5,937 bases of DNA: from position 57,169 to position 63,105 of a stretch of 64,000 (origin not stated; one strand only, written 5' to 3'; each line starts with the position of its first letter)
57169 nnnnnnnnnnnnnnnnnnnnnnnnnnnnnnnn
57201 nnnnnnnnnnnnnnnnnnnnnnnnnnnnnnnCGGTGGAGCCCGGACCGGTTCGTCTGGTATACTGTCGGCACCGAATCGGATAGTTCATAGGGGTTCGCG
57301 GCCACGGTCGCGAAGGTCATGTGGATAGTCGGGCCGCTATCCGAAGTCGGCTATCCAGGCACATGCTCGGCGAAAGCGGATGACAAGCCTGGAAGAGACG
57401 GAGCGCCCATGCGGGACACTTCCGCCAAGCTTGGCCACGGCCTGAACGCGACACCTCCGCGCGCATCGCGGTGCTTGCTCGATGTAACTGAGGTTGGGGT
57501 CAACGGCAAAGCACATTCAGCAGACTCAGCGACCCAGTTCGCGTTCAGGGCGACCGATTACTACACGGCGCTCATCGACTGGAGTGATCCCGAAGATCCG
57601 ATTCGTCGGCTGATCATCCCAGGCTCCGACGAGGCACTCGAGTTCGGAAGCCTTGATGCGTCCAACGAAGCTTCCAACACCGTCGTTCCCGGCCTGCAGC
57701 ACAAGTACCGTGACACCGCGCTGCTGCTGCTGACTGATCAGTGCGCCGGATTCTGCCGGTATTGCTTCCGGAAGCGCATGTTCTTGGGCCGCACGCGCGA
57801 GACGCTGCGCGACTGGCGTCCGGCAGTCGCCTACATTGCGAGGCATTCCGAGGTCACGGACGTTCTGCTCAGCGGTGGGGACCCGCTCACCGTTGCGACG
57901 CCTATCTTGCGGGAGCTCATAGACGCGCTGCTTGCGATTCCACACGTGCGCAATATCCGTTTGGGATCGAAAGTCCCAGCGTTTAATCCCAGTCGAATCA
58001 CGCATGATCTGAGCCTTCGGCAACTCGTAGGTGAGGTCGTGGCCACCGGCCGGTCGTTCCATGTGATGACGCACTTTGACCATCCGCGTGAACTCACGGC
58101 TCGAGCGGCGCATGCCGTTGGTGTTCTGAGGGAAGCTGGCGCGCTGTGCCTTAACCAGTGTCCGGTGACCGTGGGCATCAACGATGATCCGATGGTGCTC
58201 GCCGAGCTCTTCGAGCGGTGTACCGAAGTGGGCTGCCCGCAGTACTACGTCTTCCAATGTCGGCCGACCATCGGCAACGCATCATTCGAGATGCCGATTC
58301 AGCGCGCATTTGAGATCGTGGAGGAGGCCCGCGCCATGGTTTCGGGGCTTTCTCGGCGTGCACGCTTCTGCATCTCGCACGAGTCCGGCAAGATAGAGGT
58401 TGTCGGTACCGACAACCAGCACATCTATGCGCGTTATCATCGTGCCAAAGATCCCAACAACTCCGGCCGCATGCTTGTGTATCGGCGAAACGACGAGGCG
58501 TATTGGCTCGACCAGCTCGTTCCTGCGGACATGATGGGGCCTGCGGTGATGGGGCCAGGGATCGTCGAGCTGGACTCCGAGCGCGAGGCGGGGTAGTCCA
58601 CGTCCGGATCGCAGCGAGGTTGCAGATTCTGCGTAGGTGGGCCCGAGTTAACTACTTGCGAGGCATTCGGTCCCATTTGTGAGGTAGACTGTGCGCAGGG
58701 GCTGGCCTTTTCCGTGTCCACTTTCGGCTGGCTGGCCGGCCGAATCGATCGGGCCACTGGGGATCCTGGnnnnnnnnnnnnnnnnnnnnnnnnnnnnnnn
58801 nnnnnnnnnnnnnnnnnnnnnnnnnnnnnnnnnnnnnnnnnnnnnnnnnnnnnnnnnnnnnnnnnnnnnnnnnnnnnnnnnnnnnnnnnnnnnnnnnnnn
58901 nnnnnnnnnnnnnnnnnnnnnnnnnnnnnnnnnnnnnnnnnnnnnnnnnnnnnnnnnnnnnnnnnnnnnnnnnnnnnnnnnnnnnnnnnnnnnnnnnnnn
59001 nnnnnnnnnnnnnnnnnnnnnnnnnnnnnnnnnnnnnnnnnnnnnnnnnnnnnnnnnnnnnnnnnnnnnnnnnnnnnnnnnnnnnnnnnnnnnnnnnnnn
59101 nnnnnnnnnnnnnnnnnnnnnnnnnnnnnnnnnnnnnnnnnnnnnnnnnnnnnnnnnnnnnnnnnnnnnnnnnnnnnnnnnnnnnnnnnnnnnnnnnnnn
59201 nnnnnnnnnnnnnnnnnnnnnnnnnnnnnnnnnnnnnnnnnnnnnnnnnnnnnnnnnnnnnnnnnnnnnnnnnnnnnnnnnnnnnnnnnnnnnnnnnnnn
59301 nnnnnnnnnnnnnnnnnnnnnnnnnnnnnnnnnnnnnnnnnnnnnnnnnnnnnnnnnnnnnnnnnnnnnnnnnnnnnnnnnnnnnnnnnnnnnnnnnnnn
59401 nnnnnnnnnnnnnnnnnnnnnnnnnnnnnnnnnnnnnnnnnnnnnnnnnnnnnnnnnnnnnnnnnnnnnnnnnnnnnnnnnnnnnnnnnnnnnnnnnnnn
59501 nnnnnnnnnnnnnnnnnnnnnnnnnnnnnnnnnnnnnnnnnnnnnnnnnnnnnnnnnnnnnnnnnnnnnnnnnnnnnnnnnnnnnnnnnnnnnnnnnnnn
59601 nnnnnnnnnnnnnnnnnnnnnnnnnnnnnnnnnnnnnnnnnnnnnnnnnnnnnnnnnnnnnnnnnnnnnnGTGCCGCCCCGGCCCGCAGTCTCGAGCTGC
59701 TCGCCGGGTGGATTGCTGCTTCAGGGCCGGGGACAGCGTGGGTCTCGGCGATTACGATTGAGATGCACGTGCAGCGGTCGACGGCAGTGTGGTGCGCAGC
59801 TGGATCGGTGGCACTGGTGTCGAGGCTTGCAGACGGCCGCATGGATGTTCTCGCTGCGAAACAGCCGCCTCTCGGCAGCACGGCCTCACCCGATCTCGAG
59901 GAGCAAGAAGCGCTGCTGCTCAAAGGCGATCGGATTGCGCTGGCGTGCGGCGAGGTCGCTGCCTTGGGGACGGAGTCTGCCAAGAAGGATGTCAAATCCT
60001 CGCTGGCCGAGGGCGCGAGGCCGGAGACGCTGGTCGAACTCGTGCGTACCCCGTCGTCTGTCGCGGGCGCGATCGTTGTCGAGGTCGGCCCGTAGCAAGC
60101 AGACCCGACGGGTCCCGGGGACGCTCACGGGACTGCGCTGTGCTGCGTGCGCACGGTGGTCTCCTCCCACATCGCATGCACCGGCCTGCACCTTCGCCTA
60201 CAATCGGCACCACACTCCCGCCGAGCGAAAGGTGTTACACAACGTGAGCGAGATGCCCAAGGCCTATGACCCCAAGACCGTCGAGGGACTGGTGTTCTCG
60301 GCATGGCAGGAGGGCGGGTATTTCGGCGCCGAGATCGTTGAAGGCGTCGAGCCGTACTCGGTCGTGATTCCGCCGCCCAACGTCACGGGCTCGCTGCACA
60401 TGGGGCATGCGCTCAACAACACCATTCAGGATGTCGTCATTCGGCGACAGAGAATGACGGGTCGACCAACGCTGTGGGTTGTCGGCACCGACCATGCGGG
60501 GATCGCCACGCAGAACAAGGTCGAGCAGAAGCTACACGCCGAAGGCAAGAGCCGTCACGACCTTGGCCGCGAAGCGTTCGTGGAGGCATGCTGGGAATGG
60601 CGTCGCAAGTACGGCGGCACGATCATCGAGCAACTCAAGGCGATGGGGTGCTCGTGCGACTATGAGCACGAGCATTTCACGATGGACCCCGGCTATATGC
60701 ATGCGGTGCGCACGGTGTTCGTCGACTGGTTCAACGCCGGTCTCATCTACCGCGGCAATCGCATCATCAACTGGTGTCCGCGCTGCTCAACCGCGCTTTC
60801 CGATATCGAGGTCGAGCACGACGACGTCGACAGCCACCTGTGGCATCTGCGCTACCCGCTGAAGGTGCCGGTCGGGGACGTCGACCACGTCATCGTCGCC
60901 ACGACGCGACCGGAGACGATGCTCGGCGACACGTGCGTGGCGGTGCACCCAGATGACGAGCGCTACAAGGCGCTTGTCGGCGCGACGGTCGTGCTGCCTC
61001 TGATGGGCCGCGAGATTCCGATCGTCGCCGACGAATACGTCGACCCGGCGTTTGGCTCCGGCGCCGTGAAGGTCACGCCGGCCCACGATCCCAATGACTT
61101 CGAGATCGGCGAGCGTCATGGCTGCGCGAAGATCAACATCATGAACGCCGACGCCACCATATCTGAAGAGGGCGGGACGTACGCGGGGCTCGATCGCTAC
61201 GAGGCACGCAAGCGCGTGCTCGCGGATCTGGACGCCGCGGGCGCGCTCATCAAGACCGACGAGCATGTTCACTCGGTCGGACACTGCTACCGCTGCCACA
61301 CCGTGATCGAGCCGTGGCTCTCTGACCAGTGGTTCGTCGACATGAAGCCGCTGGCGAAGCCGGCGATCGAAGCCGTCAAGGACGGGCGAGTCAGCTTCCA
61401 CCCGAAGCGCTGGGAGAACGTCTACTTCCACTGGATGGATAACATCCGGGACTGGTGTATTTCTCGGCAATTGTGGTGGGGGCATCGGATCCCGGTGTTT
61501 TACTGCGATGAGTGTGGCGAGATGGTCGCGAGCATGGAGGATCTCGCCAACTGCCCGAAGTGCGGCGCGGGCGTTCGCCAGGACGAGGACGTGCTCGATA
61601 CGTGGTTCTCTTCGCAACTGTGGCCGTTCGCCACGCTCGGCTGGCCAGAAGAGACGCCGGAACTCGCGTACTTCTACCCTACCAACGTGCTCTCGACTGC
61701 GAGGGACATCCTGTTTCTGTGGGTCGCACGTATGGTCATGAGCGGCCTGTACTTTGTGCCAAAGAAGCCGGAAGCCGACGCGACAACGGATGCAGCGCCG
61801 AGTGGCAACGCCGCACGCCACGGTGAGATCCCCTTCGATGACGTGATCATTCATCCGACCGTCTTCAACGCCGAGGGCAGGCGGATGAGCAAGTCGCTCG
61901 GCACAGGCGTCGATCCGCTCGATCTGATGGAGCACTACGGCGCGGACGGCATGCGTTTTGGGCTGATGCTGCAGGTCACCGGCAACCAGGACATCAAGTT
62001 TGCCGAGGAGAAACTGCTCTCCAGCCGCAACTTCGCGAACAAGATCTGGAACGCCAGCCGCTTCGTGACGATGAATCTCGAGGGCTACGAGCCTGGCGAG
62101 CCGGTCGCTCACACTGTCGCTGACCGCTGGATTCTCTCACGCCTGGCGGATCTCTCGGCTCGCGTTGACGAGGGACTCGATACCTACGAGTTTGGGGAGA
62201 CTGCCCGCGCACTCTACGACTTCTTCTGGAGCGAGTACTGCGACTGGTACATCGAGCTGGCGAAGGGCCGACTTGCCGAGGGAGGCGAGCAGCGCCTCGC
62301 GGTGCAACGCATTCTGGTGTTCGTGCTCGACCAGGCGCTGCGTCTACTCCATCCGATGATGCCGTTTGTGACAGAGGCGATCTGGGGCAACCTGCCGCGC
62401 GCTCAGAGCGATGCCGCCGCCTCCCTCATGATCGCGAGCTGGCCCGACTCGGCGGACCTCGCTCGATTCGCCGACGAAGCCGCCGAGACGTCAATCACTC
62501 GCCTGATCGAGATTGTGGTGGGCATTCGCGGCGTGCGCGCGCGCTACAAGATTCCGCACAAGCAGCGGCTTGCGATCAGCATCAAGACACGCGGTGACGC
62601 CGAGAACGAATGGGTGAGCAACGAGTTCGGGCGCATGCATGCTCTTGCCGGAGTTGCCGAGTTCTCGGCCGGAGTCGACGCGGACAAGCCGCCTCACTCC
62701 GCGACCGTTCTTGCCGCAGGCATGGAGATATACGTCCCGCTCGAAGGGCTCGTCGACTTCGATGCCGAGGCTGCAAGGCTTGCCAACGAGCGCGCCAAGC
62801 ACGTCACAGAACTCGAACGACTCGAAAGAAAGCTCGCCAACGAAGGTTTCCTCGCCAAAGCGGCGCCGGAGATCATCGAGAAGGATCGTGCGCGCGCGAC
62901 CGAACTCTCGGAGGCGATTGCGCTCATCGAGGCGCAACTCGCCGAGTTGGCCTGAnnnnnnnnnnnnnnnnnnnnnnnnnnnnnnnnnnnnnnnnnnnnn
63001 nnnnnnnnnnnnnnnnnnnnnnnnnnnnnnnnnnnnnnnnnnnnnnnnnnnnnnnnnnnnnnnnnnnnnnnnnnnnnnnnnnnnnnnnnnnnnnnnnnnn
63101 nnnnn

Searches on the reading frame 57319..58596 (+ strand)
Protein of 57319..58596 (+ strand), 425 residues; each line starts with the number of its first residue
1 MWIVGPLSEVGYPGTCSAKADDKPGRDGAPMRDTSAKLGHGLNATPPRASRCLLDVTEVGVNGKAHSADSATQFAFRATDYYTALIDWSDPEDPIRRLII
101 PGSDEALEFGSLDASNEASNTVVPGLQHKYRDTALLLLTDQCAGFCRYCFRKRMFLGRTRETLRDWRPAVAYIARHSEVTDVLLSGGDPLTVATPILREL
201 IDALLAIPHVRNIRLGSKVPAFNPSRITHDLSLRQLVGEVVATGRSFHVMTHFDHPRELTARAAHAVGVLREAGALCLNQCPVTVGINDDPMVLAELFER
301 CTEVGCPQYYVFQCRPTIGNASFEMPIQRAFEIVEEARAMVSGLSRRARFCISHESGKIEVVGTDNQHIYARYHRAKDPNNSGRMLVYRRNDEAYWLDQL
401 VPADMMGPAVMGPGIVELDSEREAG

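Call 21: search_protein_families(library=pfam, proteins=[window:57319-58596:+], max_evalue=0.01)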
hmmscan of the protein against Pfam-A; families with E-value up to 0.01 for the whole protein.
window:57319-58596:+ (425 aa): 2 families
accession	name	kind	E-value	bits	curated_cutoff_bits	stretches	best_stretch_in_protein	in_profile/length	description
PF04055.27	Radical_SAM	-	0.00011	22.9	29.5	1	138-193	3-60/166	Radical SAM superfamily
PF13353.11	Fer4_12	-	0.0054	17.5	22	0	136-203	9-76/137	4Fe-4S single cluster domain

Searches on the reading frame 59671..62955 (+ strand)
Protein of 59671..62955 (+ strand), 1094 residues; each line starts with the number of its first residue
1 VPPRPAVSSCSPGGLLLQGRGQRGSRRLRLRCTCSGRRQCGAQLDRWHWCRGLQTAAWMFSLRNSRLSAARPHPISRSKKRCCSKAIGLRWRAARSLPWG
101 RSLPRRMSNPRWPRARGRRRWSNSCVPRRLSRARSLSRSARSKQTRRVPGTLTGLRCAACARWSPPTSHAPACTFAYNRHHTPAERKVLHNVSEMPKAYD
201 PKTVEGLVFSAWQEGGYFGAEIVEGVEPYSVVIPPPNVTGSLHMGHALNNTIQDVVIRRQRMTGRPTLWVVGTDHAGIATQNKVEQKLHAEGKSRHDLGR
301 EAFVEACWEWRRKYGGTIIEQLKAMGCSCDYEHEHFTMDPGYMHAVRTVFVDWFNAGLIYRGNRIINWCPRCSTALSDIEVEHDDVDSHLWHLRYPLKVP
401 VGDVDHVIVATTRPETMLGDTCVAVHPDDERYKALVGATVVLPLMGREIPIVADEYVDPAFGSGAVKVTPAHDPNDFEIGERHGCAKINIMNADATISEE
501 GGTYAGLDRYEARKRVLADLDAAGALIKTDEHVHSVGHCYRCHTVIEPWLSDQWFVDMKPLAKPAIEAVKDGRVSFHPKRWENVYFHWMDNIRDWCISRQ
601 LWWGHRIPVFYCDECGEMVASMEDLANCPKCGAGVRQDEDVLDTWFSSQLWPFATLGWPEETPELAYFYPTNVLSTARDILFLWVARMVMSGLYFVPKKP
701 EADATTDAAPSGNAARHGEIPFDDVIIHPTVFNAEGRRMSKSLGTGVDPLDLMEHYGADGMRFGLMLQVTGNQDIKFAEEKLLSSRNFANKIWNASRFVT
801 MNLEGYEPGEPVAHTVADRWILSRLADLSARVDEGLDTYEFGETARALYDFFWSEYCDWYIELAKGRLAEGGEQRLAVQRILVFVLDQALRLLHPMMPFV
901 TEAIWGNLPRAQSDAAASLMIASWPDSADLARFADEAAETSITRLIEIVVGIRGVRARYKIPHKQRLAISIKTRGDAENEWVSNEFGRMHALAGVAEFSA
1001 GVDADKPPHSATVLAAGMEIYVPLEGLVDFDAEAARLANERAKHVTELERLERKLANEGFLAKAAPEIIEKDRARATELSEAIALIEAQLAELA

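Call 21: search_protein_families(library=pfam, proteins=[window:59671-62955:+], max_evalue=0.01)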
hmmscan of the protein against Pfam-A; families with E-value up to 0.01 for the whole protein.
window:59671-62955:+ (1094 aa): 8 families
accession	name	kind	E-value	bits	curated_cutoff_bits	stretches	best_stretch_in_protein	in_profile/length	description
PF00133.28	tRNA-synt_1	-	5.3e-129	431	22.7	1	209-777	3-413/414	tRNA synthetases class I (I, L, M and V)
PF08264.19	Anticodon_1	-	1.6e-38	132.3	25.1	1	818-969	1-146/148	Anticodon-binding domain of tRNA ligase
PF09334.17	tRNA-synt_1g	-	9.8e-22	77.7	20.1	2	236-382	8-136/391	tRNA synthetases class I (M)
PF10458.14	Val_tRNA-synt_C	-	9.7e-14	51.8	25.9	1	1029-1094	1-66/66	Valyl tRNA synthetase tRNA binding arm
PF13603.12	tRNA-synt_1_2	-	3.8e-08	33.5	25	1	436-492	85-141/185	Leucyl-tRNA synthetase, editing domain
PF21349.2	RUBY_RBDX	-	0.0012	18.7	26.5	0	611-634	2-25/30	Rubrerythrin, rubredoxin-like domain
PF23455.1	DUF7129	-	0.0016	18.6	30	0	610-636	12-38/45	Domain of unknown function (DUF7129)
PF01406.26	tRNA-synt_1e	-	0.0021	17.9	27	0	721-785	236-299/301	tRNA synthetases class I (C) catalytic domain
